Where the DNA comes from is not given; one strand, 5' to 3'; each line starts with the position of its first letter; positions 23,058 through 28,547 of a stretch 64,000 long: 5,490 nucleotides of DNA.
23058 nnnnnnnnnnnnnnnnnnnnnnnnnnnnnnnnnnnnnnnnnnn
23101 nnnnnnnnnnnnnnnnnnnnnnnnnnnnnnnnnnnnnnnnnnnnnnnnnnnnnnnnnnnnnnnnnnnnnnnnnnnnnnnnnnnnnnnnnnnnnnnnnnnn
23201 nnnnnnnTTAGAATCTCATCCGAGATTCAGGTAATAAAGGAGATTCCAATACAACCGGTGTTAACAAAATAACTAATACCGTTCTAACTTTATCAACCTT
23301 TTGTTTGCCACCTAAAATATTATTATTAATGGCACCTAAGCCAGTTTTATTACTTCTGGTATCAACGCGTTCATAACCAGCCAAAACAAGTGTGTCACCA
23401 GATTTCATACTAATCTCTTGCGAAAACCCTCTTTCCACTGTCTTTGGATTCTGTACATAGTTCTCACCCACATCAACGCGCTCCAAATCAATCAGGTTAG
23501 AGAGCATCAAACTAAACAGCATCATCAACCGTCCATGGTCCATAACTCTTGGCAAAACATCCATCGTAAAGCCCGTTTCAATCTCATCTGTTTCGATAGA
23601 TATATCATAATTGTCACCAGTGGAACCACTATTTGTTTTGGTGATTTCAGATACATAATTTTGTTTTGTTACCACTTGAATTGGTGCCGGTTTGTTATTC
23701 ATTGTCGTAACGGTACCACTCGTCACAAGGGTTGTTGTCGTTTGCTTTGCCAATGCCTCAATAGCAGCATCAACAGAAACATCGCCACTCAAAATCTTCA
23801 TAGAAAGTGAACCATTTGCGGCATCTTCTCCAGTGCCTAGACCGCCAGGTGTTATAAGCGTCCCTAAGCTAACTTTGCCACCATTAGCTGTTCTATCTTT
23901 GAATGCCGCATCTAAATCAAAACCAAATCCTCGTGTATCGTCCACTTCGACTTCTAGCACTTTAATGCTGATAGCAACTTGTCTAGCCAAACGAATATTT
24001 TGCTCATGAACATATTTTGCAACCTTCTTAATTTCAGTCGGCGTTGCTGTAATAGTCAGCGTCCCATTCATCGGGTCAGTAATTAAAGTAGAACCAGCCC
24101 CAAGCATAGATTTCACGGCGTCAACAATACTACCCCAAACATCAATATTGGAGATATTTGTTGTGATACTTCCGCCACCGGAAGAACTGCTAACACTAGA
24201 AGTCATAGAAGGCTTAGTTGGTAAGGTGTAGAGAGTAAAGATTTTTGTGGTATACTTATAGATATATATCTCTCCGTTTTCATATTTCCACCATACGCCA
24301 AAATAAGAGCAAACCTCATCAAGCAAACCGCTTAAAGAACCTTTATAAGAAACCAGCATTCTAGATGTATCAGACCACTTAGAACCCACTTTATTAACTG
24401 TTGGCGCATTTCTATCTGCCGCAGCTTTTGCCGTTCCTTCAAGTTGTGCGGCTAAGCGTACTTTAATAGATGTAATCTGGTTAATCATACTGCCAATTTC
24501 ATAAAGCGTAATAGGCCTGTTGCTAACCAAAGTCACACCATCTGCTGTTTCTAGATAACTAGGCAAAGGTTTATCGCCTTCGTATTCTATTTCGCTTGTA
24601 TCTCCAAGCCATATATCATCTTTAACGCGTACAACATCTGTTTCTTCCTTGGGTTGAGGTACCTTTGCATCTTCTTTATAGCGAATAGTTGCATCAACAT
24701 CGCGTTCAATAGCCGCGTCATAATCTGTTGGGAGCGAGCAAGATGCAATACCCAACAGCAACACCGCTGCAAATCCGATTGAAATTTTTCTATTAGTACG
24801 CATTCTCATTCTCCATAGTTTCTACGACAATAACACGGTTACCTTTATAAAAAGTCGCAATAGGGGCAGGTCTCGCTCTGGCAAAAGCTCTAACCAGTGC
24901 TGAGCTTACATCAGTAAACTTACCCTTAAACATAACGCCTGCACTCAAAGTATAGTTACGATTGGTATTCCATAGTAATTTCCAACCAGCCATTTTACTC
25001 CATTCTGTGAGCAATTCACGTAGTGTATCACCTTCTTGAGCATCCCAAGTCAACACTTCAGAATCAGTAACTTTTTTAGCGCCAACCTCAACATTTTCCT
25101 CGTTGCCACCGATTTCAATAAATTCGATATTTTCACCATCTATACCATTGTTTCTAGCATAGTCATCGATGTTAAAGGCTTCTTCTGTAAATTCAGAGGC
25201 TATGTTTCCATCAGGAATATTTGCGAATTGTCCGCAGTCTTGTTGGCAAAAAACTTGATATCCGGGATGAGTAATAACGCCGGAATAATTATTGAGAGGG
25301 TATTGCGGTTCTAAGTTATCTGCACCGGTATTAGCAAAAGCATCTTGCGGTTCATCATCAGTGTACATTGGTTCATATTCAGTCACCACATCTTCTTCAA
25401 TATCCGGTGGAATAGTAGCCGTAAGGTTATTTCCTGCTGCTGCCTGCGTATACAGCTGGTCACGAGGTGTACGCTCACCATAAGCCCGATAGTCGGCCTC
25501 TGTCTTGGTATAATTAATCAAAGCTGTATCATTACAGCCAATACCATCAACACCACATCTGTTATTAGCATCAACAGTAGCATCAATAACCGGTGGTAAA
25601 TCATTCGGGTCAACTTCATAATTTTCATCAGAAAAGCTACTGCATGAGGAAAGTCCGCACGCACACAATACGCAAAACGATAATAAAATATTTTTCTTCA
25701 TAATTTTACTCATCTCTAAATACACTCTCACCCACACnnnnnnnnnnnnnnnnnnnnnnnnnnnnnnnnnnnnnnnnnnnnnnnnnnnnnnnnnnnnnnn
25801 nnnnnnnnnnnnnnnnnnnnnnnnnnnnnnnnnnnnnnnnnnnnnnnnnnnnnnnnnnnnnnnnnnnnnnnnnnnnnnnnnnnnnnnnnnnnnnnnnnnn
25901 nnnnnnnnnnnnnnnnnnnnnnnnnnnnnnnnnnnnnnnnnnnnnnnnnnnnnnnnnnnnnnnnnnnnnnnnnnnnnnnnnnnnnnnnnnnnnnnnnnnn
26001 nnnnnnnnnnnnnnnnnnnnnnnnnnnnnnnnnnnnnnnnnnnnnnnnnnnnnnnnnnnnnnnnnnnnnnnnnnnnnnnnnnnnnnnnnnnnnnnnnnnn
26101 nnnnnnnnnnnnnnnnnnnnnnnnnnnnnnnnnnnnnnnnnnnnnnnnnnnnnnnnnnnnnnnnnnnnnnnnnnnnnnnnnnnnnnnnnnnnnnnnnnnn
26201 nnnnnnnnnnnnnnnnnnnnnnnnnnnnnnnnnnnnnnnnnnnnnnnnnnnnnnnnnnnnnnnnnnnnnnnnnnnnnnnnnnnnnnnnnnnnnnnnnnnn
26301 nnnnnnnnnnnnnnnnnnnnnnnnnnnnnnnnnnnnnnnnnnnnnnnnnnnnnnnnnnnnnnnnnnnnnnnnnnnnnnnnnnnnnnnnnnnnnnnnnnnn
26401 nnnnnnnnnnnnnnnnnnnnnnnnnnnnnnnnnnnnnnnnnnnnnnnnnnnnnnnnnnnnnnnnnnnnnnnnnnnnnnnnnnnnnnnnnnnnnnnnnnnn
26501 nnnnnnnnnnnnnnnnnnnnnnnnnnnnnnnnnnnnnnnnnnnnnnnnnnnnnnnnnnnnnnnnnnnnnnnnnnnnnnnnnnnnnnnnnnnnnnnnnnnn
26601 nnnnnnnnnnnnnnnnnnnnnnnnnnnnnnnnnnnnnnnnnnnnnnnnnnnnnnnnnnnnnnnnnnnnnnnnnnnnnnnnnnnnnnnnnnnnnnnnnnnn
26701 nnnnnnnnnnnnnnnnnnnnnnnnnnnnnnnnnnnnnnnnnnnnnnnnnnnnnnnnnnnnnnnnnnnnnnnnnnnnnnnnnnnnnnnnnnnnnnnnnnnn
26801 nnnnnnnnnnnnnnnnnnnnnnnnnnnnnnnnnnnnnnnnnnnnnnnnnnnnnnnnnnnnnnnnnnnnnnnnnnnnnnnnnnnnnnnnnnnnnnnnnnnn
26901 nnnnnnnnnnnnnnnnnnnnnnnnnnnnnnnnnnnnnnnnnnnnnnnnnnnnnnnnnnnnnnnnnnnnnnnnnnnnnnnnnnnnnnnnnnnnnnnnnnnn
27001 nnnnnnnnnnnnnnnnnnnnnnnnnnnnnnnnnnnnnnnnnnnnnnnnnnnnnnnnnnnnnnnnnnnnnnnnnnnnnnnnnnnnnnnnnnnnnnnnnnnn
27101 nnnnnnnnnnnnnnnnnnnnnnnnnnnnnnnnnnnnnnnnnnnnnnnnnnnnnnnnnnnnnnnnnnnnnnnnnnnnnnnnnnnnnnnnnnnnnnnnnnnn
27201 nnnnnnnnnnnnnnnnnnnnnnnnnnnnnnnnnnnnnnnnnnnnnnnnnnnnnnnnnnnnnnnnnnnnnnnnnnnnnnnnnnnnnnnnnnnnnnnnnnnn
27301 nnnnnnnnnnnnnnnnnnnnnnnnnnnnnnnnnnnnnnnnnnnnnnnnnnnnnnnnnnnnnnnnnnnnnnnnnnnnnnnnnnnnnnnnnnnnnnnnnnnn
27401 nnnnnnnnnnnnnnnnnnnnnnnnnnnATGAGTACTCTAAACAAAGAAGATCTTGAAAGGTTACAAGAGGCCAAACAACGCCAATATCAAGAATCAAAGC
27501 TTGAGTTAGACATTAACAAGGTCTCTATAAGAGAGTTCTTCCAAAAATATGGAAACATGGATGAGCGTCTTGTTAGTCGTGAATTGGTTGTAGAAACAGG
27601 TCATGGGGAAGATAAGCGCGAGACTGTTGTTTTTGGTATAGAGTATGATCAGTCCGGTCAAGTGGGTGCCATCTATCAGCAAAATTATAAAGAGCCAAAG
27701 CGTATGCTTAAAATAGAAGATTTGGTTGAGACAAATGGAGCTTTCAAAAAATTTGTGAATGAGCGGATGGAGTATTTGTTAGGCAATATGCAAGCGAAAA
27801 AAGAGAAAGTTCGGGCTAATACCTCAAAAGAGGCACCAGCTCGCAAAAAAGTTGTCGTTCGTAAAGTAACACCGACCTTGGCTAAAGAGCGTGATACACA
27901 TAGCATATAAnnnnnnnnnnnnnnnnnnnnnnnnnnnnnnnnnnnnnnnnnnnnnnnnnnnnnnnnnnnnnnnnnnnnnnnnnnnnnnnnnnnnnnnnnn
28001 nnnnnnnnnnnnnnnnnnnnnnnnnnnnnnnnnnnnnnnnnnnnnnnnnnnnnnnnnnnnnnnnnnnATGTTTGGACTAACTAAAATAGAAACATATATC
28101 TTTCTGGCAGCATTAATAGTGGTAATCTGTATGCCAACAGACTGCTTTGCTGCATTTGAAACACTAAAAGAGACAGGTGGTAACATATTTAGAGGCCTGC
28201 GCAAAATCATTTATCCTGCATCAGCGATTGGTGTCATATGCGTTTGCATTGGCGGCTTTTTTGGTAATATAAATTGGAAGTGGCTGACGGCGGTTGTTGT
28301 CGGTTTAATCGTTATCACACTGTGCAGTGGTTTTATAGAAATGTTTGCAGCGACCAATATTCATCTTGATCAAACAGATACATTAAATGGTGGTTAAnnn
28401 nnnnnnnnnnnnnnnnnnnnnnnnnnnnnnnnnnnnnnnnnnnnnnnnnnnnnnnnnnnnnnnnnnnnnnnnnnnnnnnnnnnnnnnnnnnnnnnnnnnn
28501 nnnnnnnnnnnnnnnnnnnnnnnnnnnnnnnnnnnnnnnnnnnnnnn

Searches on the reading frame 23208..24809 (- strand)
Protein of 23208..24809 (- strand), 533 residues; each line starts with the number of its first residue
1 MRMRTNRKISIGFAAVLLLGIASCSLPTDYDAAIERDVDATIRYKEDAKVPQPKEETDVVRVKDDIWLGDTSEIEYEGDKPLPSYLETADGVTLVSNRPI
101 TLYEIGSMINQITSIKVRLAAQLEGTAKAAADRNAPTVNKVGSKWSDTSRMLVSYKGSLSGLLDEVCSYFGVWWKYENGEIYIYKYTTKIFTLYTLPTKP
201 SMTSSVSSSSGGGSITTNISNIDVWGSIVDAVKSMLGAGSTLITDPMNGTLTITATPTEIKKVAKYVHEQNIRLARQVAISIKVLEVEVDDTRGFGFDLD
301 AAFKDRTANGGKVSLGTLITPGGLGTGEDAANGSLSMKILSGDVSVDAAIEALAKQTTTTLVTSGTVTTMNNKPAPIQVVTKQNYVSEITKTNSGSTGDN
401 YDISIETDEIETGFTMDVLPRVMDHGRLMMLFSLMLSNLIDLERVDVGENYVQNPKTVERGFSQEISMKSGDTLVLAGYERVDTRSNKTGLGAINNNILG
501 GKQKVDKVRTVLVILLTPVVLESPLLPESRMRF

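Call 8: search_protein_families(library=pfam, proteins=[window:23208-24809:-], max_evalue=0.001)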
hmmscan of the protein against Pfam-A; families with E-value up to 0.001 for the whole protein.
window:23208-24809:- (533 aa): 1 family
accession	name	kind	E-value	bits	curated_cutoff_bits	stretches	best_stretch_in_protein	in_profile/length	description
PF00263.26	Secretin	-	7.2e-15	55.4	27.5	1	352-521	1-168/169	Bacterial type II and III secretion system protein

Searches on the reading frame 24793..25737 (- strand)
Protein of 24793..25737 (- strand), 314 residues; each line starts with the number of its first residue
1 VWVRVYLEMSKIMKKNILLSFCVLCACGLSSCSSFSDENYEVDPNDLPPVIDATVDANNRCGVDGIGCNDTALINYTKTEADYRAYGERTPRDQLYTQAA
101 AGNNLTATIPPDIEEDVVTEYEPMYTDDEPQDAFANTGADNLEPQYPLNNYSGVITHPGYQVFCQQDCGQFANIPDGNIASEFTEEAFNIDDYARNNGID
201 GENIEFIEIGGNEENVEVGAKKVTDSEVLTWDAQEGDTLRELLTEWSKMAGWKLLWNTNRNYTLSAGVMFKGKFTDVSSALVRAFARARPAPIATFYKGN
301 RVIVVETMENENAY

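Call 8: search_protein_families(library=pfam, proteins=[window:24793-25737:-], max_evalue=0.001)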
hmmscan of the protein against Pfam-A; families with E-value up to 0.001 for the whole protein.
window:24793-25737:- (314 aa): 1 family
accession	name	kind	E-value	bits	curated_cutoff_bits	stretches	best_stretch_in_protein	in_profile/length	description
PF10671.14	TcpQ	-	6.4e-18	65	27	1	230-306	2-78/80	Toxin co-regulated pilus biosynthesis protein Q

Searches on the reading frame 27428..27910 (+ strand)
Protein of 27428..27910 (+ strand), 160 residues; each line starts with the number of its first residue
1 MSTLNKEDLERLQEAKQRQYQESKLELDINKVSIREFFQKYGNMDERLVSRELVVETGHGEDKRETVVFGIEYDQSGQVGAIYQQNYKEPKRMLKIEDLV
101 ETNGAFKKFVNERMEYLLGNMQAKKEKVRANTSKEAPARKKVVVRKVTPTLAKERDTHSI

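Call 6: search_protein_families(library=pfam, proteins=[window:27428-27910:+], max_evalue=0.1)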
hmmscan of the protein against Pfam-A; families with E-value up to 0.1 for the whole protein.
window:27428-27910:+ (160 aa): 1 family
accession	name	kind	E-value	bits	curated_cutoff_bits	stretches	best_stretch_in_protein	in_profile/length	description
PF25151.1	TPR_Trm732_C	-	0.061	13.6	27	0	27-57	28-59/159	Trm732, C-terminal TPR repeats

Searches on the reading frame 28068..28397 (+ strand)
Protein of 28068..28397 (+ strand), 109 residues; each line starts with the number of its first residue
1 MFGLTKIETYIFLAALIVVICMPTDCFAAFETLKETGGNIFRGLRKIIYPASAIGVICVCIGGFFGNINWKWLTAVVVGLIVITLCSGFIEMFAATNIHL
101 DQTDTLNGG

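Call 6: search_protein_families(library=pfam, proteins=[window:28068-28397:+], max_evalue=0.1)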
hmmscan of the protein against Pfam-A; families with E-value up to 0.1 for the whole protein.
window:28068-28397:+ (109 aa): 1 family
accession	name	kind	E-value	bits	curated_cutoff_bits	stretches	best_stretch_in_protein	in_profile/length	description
PF04956.18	TrbC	-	2.1e-08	34.7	27.9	1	9-93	11-98/98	TrbC/VIRB2 pilin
